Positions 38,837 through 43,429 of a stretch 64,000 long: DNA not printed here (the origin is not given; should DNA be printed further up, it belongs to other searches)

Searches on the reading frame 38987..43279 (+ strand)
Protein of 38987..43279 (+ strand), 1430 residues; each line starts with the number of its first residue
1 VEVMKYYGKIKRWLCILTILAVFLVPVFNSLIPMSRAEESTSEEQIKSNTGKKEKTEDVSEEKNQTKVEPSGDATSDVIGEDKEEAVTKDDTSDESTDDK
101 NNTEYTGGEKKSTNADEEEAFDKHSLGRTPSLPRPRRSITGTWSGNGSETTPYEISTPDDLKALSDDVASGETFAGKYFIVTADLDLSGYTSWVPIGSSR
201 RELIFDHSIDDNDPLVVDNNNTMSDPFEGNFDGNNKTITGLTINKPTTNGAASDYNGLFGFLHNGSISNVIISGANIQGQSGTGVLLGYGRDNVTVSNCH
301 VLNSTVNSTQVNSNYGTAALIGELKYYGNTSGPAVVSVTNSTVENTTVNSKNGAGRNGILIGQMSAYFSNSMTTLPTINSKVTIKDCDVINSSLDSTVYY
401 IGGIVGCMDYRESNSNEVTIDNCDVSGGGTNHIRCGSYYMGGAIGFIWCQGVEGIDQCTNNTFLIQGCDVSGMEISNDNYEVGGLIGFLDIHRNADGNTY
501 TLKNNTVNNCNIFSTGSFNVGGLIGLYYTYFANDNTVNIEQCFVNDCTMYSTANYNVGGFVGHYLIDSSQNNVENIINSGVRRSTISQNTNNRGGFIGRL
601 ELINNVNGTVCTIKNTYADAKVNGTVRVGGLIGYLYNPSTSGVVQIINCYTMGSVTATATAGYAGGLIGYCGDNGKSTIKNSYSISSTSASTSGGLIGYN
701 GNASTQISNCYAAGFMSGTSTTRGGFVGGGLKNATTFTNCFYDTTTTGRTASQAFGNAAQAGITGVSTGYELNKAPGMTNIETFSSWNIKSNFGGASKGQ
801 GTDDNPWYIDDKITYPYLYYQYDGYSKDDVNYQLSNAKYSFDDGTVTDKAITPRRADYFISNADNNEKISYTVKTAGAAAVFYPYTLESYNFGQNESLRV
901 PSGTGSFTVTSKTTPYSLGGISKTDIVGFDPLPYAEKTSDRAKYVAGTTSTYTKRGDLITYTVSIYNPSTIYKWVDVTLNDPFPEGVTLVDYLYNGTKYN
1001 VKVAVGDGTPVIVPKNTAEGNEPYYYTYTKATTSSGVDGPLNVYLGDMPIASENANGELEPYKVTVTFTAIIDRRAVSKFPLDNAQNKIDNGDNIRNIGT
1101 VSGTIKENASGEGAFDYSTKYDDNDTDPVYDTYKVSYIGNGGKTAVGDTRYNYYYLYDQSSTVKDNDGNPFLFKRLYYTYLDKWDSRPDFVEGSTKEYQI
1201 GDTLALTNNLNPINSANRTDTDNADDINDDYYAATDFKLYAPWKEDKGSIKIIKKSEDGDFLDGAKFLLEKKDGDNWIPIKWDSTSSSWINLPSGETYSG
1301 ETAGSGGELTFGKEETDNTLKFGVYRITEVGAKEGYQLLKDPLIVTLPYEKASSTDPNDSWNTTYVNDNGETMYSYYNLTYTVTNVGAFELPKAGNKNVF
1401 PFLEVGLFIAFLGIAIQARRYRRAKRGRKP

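Call 48: search_protein_families(library=pfam, proteins=[window:38987-43279:+], max_evalue=0.00001)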
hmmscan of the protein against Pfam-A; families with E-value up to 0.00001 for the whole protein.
window:38987-43279:+ (1430 aa): 1 family
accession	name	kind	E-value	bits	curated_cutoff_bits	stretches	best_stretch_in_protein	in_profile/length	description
PF17802.7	SpaA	-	7.3e-08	32.9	23.1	1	1248-1350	1-79/91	Prealbumin-like fold domain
